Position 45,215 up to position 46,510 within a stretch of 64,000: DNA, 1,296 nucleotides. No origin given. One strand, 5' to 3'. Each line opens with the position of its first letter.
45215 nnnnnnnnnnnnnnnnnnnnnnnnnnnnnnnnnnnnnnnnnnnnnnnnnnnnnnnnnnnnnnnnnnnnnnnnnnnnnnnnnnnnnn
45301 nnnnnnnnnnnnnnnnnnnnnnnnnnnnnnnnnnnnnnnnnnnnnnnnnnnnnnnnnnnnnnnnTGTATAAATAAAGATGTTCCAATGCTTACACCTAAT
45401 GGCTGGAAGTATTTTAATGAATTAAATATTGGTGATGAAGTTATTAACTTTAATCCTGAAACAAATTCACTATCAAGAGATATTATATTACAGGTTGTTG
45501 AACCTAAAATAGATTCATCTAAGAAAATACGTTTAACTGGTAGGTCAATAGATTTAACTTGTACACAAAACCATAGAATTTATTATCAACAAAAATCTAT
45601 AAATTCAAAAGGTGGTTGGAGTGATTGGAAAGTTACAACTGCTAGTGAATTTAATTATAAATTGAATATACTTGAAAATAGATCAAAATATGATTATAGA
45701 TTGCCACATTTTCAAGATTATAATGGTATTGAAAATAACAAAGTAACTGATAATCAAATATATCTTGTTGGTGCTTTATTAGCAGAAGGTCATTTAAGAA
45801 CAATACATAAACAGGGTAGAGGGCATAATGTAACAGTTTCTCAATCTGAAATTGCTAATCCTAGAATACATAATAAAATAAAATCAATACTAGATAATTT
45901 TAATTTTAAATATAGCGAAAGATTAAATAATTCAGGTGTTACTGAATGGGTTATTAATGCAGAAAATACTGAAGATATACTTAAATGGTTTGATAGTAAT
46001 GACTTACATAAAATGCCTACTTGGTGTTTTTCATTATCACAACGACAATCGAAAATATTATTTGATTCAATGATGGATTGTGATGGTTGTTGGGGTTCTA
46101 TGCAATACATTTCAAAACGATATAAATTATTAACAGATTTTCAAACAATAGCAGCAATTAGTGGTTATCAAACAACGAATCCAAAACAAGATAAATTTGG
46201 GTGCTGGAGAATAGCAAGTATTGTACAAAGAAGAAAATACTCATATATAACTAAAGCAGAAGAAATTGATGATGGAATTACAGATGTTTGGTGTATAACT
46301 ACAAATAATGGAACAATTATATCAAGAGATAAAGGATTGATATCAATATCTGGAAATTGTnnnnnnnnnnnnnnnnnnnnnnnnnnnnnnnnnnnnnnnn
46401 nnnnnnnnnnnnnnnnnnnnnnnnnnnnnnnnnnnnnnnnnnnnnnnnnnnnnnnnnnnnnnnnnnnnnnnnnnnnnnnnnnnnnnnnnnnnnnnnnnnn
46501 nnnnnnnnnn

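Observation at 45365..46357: Full-length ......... intein inside the phage gmd gene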

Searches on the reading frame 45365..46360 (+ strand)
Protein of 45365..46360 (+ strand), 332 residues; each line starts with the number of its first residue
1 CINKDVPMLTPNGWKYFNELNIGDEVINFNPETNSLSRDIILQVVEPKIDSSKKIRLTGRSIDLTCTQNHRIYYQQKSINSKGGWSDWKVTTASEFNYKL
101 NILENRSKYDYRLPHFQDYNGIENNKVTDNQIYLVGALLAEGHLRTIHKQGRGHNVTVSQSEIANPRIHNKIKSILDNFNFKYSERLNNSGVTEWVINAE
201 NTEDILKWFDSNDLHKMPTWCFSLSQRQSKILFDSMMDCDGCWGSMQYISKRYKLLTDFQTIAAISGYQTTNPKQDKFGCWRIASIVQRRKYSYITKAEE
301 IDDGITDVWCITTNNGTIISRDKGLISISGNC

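Call 3: search_protein_families(library=pfam, proteins=[window:45365-46357:+], max_evalue=1)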
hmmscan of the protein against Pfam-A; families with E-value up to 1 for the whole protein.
window:45365-46357:+ (331 aa): 0 families

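Call 4: search_protein_families(library=ncbifam, proteins=[window:45365-46357:+], max_evalue=1)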
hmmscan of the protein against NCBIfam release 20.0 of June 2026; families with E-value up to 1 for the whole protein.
window:45365-46357:+ (331 aa): 1 family
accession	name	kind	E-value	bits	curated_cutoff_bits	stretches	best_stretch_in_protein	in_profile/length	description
NF033768.1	myxo_SS_tail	domain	0.054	13.6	40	1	146-184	40-78/92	AgmX/PglI C-terminal domain-containing protein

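Call 6: search_solved_structures(query=window:45365-46360:+, max_evalue=10, show_alignments=3)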
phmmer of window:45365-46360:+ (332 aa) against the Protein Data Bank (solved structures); distinct sequences matched with E-value up to 10: 5.
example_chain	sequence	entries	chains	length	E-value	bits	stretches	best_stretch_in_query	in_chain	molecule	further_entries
5t2n_A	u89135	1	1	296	0.19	14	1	134-210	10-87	I-OnuI_e-ag007820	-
6y75_B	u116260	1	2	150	0.28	13.4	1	13-77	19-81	NAD(P)(+)--arginine ADP-ribosyltransferase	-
6y75_A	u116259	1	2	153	0.29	13.4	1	13-77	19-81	NAD(P)(+)--arginine ADP-ribosyltransferase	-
6tmm_BBB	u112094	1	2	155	0.3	13.3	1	13-77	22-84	NAD(P)(+)--arginine ADP-ribosyltransferase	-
6tmm_AAA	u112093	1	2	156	0.3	13.3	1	13-77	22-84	NAD(P)(+)--arginine ADP-ribosyltransferase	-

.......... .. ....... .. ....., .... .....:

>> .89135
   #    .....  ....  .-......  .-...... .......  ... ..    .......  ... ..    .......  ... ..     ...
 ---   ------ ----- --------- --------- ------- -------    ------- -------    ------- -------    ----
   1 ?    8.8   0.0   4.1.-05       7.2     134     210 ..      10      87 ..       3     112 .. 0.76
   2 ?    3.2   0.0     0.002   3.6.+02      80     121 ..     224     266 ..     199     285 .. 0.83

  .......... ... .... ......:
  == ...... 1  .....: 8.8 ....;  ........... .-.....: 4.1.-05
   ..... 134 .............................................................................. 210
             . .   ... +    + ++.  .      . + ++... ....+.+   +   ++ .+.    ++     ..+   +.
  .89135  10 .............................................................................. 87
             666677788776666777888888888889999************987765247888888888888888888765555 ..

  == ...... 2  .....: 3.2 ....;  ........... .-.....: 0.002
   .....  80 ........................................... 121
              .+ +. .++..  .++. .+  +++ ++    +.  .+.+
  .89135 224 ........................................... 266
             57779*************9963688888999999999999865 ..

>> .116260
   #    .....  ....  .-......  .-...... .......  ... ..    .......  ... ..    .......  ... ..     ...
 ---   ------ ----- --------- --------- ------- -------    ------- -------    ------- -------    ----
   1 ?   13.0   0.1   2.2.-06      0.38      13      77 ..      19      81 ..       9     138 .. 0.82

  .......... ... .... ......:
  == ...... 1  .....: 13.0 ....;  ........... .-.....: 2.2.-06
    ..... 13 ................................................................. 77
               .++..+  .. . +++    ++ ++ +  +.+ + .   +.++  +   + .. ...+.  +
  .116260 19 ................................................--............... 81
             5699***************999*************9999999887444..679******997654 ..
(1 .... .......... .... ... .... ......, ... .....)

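Call 7: search_protein_families(library=phrogs, proteins=[window:45365-46357:+], max_evalue=1)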
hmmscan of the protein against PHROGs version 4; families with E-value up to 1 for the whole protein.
window:45365-46357:+ (331 aa): 5 families
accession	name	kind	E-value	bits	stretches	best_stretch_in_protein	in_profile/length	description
phrog_32482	-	other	0.0013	18.5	1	1-209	76-268/589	PhoH-like phosphate starvation-inducible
phrog_29068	-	unknown function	0.062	14.6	1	48-111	35-100/117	-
phrog_18867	-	unknown function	0.067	14.7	0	116-198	2-79/127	-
phrog_36635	-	unknown function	0.075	13.2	1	68-133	271-333/354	-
phrog_23161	-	unknown function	0.12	13.8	1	168-225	34-87/120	-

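Call 9: find_homologous_proteins(query=window:45365-46360:+, max_evalue=0.001)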
Query window:45365-46360:+ (332 aa): 10 proteins with E <= 0.001 among 1156 candidates.
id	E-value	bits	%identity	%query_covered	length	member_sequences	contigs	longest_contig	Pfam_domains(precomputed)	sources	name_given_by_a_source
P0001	5.7e-100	353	47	100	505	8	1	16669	PF16363.12,PF01370.28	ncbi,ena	-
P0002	8.1e-95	336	47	100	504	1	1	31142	PF16363.12,PF01370.28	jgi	jgi:hypothetical protein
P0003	1.2e-88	315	45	100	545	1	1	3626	PF16363.12,PF01370.28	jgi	jgi:GDP-D-mannose dehydratase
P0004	1.9e-84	302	45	100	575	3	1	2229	PF04321.24,PF16363.12,PF01370.28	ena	-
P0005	8.4e-77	277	53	76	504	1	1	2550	PF04321.24,PF16363.12,PF01370.28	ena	-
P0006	1.1e-66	243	50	69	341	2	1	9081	PF16363.12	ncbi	ncbi:MAG: GDP-mannose 4,6-dehydratase [Pyrinomonadaceae bacterium]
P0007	1.7e-65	239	43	84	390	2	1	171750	PF16363.12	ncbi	ncbi:MAG: GDP-mannose 4,6-dehydratase [Bacteroidia bacterium]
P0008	1.1e-62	230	42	83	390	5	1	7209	PF16363.12,PF14528.12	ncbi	ncbi:MAG: GDP-mannose 4,6-dehydratase [Candidatus Omnitrophota bacterium]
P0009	6.0e-52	195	49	59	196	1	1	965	-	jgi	jgi:hypothetical protein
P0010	4.4e-51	192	50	58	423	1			PF04321.24,PF16363.12,PF01370.28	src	-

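Call 17: search_solved_structures(query=A3, max_evalue=10, show_alignments=4)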
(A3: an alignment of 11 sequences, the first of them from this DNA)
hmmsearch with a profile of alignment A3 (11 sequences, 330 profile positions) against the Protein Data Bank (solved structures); distinct sequences matched with E-value up to 10: 15.
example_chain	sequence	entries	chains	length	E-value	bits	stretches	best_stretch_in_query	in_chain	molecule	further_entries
6zgq_A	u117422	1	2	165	2.1e-06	30.2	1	8-76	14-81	AceL NrdHF-1-1 Intein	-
2lwy_A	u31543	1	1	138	0.012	17.8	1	7-73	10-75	BACTERIAL INTEIN-LIKE DOMAIN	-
6y75_B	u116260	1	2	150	0.23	13.6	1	13-72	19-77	NAD(P)(+)--arginine ADP-ribosyltransferase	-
6y75_A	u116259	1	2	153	0.24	13.6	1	13-72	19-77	NAD(P)(+)--arginine ADP-ribosyltransferase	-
6tmm_BBB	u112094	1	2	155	0.25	13.5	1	13-72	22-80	NAD(P)(+)--arginine ADP-ribosyltransferase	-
6tmm_AAA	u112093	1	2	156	0.26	13.5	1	13-72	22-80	NAD(P)(+)--arginine ADP-ribosyltransferase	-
2krt_A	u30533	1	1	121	1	11.5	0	117-170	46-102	Conserved hypothetical membrane lipoprotein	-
3ifj_A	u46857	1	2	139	1.1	11.3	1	5-45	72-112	Endonuclease PI-MtuI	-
2in9_A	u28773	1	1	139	1.5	11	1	5-45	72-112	Endonuclease PI-MtuI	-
2in0_A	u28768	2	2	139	1.5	11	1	5-45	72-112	Endonuclease PI-MtuI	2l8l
3igd_A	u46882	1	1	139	1.5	11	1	5-45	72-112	Endonuclease PI-MtuI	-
5k08_A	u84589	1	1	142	1.5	11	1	5-45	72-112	RecA mini intein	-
5i0a_A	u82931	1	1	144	1.5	10.9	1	5-45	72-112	Intein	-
2in8_A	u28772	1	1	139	1.7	10.8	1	5-45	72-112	Endonuclease PI-MtuI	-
6bs8_A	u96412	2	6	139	2.1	10.5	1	3-39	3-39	Replicative DNA helicase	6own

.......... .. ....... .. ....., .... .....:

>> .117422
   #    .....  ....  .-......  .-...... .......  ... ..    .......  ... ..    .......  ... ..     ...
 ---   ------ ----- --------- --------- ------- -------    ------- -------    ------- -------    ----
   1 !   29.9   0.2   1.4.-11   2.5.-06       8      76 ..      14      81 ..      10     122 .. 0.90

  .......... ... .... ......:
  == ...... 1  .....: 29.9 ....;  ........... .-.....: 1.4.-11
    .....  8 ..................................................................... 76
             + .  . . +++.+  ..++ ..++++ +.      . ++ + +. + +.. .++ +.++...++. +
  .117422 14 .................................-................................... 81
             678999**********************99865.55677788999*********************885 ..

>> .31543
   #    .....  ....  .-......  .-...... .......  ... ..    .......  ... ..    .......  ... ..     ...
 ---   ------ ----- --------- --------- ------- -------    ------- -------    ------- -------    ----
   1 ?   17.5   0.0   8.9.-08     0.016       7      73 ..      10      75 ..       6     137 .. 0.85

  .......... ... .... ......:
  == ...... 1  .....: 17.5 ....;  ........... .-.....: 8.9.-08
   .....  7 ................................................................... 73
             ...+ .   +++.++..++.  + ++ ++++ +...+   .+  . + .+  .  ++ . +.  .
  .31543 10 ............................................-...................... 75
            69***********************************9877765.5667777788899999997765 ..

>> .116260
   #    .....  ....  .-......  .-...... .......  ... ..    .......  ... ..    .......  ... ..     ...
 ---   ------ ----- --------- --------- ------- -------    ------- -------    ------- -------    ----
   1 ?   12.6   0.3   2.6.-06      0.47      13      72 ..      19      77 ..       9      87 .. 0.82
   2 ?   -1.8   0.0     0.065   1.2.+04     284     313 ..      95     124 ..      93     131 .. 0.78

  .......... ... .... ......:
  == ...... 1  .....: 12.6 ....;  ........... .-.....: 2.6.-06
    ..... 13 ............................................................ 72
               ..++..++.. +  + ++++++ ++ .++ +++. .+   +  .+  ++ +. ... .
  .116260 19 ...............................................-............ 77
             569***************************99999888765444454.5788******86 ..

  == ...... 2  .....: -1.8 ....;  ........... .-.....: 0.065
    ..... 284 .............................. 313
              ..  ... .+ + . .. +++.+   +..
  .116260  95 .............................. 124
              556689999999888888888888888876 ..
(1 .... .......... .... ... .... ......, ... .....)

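Call 18: search_protein_families(library=pfam, alignment_id=A3, max_evalue=1)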
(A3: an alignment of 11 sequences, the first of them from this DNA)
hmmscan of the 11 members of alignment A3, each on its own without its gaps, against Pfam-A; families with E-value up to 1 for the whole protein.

A. member 1, seq(332 aa): 0 families

B. families by the number of members that match (of 11 scanned): 8 families
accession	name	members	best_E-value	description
PF14528.11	LAGLIDADG_3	4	4.5e-09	LAGLIDADG-like domain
PF13356.12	Arm-DNA-bind_3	2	0.0056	Arm DNA-binding domain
PF01641.26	SelR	2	0.084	SelR domain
PF05204.19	Hom_end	1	0.0013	Homing endonuclease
PF25537.1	DUF7921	1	0.0083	Domain of unknown function (DUF7921)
PF12439.13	GDE_N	1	0.067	Glycogen debranching enzyme N terminal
PF17304.8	OM14_C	1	0.11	Mitochondrial outer membrane protein OM14, C-terminal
PF03295.19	Pox_TAA1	1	0.27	Poxvirus trans-activator protein A1 C-terminal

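Call 19: predict_structure(alignment_id=A2)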
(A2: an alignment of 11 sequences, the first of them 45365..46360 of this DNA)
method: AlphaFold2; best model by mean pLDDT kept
length: 332 residues; sequences in the alignment: 11
mean_pLDDT: 89.2   pTM: 0.87
mean pLDDT of the five models: 89.2, 89.0, 88.2, 87.7, 81.6
residues with pLDDT >= 90: 215; 70-90: 100; 50-70: 17; < 50: 0
segments of 3 or more residues with pLDDT < 50: none
pLDDT, mean of each block of 10 residues (from residue 1): 93 94 95 91 91 91 91 87 83 92 66 86 92 96 77 84 93 97 92 94 92 88 94 94 87 91 90 91 79 88 93 92 87 65
secondary structure, 60 per line:
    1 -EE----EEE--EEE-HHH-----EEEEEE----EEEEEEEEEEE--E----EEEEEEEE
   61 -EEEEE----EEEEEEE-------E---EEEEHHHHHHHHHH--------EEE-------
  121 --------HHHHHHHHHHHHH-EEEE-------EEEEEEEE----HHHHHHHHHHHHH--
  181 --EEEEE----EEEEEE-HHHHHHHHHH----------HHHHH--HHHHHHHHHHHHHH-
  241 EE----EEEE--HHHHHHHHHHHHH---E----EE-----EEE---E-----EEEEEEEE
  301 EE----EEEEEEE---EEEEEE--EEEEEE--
elements in order: E8-10 E13-15 E25-30 E35-45 E53-60 E62-66 E71-77 E89-92 H93-102 E111-113 H129-141 E143-146 E154-161 H166-178 E183-187 E192-197 H199-208 H219-223 H226-239 E247-250 H253-265 E281-283 E293-302 E307-313 E317-322 E325-330

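Call 26: fold_search(model_id=the predicted structure, library=pdb)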
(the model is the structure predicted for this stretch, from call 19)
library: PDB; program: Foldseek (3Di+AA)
matches with E <= 10: 794; with E <= 0.001: 58
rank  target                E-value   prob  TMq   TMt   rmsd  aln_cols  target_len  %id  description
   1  7qsu                  4.3e-14  1.00  0.74  0.68   4.1       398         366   13  Crystal structure of homing endonuclease-associated TliVMA intein (C1A, d333-339) (released 2022-03-30)
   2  7qst                  1.0e-12  1.00  0.69  0.64   5.4       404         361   11  Crystal structure of homing endonuclease-associated PhoVMA intein (C1A) (released 2022-03-30)
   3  7qss                  1.4e-12  1.00  0.70  0.55   6.0       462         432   11  Crystal structure of homing endonuclease-associated TliVMA intein (C1A) (released 2022-03-30)
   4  1ef0_A                2.7e-10  1.00  0.63  0.51   6.6       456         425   10  CRYSTAL STRUCTURE OF PI-SCEI MINIPRECURSOR (released 2000-06-07)
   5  1vde_B                5.6e-10  1.00  0.60  0.49   9.5       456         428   10  PI-SCEI, A HOMING ENDONUCLEASE WITH PROTEIN SPLICING ACTIVITY (released 1998-04-08)
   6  1dq3                  1.0e-09  1.00  0.69  0.52   5.5       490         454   10  CRYSTAL STRUCTURE OF AN ARCHAEAL INTEIN-ENCODED HOMING ENDONUCLEASE PI-PFUI (released 2000-07-05)
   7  1jva_B                5.6e-09  1.00  0.60  0.48  10.8       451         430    9  CRYSTAL STRUCTURE OF THE VMA1-DERIVED ENDONUCLEASE BEARING THE N AND C EXTEIN PROPEPTIDES (released 2002-08-29)
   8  2cw7                  9.1e-09  1.00  0.61  0.40  22.3       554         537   10  Crystal structure of intein homing endonuclease II (released 2006-04-18)
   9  1um2_B                1.7e-08  1.00  0.62  0.51   9.8       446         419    9  Crystal Structure of the Vma1-Derived Endonuclease with the Ligated Extein Segment (released 2004-09-22)
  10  1um2_A                1.1e-07  1.00  0.62  0.51  10.4       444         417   10  Crystal Structure of the Vma1-Derived Endonuclease with the Ligated Extein Segment (released 2004-09-22)
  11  1ef0_B                1.3e-07  1.00  0.65  0.56   6.1       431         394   10  CRYSTAL STRUCTURE OF PI-SCEI MINIPRECURSOR (released 2000-06-07)
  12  1dfa                  6.9e-07  1.00  0.56  0.47   8.8       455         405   10  CRYSTAL STRUCTURE OF PI-SCEI IN C2 SPACE GROUP (released 1999-12-08)
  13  4una_G                1.0e-06  1.00  0.39  0.68   3.9       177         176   16  THE CRYSTAL STRUCTURE OF I-DMOI IN COMPLEX WITH ITS TARGET DNA AT 2 DAYS INCUBATION IN 5MM MN (STATE 4) (released 2014-12-17)
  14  2vs7_A                1.2e-06  1.00  0.39  0.68   3.6       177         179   15  The crystal structure of I-DmoI in complex with DNA and Ca (released 2008-11-11)
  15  5akf_I                1.3e-06  1.00  0.38  0.66   3.9       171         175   15  THE CRYSTAL STRUCTURE OF I-DMOI Q42AK120M IN COMPLEX WITH ITS TARGET DNA NICKED IN THE CODING STRAND A AND IN THE PRES (released 2015-06-17)
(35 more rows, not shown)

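Call 31: search_protein_representatives(protein=window:45365-46360:+)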
Query: 332 residues. Proteins with E-value up to 0.001 (for the whole library): 2867; up to 1e-10: 331; up to 1e-30: 7. The best 150 are listed.
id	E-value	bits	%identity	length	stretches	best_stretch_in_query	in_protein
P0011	4.2e-95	335.0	50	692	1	1-332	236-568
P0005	2.7e-77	276.5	54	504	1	1-254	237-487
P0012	8.0e-72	258.5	40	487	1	1-332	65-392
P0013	1.2e-71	257.9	40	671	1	1-332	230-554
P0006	3.4e-67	243.3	50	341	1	105-332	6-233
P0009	1.9e-52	194.8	49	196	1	1-196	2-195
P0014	1.0e-30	123.4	27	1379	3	1-332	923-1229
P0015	1.5e-26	109.7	29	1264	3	1-331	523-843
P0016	2.1e-26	109.2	28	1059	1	1-332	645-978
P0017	6.5e-25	104.3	34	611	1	1-331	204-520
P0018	3.5e-23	98.6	30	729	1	1-332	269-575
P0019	5.1e-23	98.1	29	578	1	1-332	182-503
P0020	2.2e-22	96.0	53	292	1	237-332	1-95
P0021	2.4e-22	95.8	29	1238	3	3-267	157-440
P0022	2.9e-22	95.6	31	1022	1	1-331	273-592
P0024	1.1e-21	93.6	32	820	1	1-331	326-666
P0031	6.3e-21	91.2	30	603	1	1-332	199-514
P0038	4.8e-20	88.3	33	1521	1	1-332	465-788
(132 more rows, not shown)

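Call 40: find_related_loci(query=A3, collection=viral_contigs, flank=2500)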
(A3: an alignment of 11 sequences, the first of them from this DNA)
Query A3 (332 aa) in viral_contigs; peptide patterns used: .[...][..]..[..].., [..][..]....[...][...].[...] (x = any residue, [..] = any of these).
69 stretches matched a pattern; 9 encode a relative of the query (tblastn E <= 1e-3); 9 distinct loci.
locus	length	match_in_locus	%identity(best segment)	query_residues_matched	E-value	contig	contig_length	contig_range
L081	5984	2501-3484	56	1-332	6e-118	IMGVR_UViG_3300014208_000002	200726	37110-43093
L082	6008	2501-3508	51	1-332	8e-112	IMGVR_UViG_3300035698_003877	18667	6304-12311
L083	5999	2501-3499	49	1-332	2e-103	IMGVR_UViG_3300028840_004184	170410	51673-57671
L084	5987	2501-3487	49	1-332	1e-93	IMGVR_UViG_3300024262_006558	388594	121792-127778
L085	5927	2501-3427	20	1-331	4e-13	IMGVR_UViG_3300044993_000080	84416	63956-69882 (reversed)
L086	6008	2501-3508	22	1-331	3e-9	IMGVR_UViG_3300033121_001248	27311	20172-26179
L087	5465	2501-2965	23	1-176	4e-8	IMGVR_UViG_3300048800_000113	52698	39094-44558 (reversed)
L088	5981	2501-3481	22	1-331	9e-14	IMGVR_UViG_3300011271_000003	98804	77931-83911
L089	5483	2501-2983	23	1-179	5e-7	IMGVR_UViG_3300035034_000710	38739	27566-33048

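Call 47: search_dna_similar(query=window:45365-46360:+, collection=phages, mode=protein, max_rows=25)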
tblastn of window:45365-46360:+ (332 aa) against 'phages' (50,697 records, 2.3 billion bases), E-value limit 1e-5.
Records with a match: 194; places in all: 202; records where one place covers at least 80% of the query: 194.
Best place of each record, by identity: <60% 194.
By first word of the organism name: Mycobacterium 168; Pseudomonas 8; Salmonella 6; Shigella 2; Escherichia 2; Synechococcus 2; Gordonia 2; Klebsiella 1; Aeromonas 1; Phage 1; and 1 more.
By host as written in the record: Mycobacterium smegmatis mc2 155 122; Mycobacterium smegmatis mc#155 26; Pseudomonas syringae pv. porri LMG 28495 8; Mycobacterium sp. 7; Mycobacterium smegmatis mc2155 5; - 5; Shigella sonnei 2; Salmonella enterica subsp. enterica serovar Typhimurium 2; and 13 more.
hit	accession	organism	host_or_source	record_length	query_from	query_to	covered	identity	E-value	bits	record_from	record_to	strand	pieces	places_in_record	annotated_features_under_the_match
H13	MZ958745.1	Mycobacterium phage Pinkcreek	Mycobacterium smegmatis ATCC 607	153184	1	331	100%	24.9%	3e-13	77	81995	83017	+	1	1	135: hypothetical protein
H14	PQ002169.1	Salmonella phage vB_Sen_SG_WM_RUS_R2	Salmonella enterica subsp. enterica ...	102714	1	331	100%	24.6%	5e-11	70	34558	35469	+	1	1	NrdA-like aerobic NDP reductase large subunit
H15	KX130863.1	Shigella phage SHSML-45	Shigella sonnei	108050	1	331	100%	24.6%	5e-11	70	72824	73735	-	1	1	ribonucleotide reductase of class Ia (aerobic) alpha subunit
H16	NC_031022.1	Shigella phage SHSML-45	Shigella sonnei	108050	1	331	100%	24.6%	5e-11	70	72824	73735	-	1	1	ribonucleoside-diphosphate reductase large subunit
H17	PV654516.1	Salmonella phage vB_SLGBLB0002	Salmonella enterica subsp. enterica ...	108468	1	331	100%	24.6%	5e-11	70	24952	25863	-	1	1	hypothetical protein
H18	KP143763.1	Salmonella phage Shivani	Salmonella enterica subsp. enterica ...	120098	1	331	100%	24.6%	5e-11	70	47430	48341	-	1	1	ribonucleoside-diphosphate reductase, alpha subunit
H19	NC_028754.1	Salmonella phage Shivani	Salmonella enterica subsp. enterica ...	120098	1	331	100%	24.6%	5e-11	70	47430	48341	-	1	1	ribonucleoside-diphosphate reductase large subunit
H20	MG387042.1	Salmonella phage SP3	Salmonella sp.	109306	1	331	100%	24.6%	2e-10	68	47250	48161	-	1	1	ribonucleotide reductase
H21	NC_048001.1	Salmonella phage SP3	Salmonella sp.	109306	1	331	100%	24.6%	2e-10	68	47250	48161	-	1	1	ribonucleoside-diphosphate reductase large subunit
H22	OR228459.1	Klebsiella phage fENko-Kae01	Klebsiella aerogenes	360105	1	332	100%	24.3%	2e-10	67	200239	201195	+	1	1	hypothetical protein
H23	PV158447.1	Aeromonas phage AhC3_1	Aeromonas hydrophila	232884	1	332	100%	24.3%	2e-13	77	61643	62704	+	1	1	hypothetical protein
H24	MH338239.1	Mycobacterium phage Mryolo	Mycobacterium smegmatis mc2 155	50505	9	332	98%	24.6%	5e-8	61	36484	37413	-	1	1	49: phosphoesterase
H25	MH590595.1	Mycobacterium phage NEHalo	Mycobacterium smegmatis mc2 155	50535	9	332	98%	24.6%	6e-8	60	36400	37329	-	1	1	49: phosphoesterase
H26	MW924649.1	Mycobacterium phage Akhila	Mycobacterium smegmatis mc#155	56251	1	331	100%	24.0%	8e-10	66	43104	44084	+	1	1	67: DNA methylase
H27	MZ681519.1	Mycobacterium phage MilanaBonita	Mycobacterium smegmatis mc2 155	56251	1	331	100%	24.0%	8e-10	66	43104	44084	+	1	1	66: DNA methylase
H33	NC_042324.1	Mycobacterium phage Museum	Mycobacterium smegmatis mc2 155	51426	1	332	100%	23.9%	6e-8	60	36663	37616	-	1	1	52: metallo-phosphoesterase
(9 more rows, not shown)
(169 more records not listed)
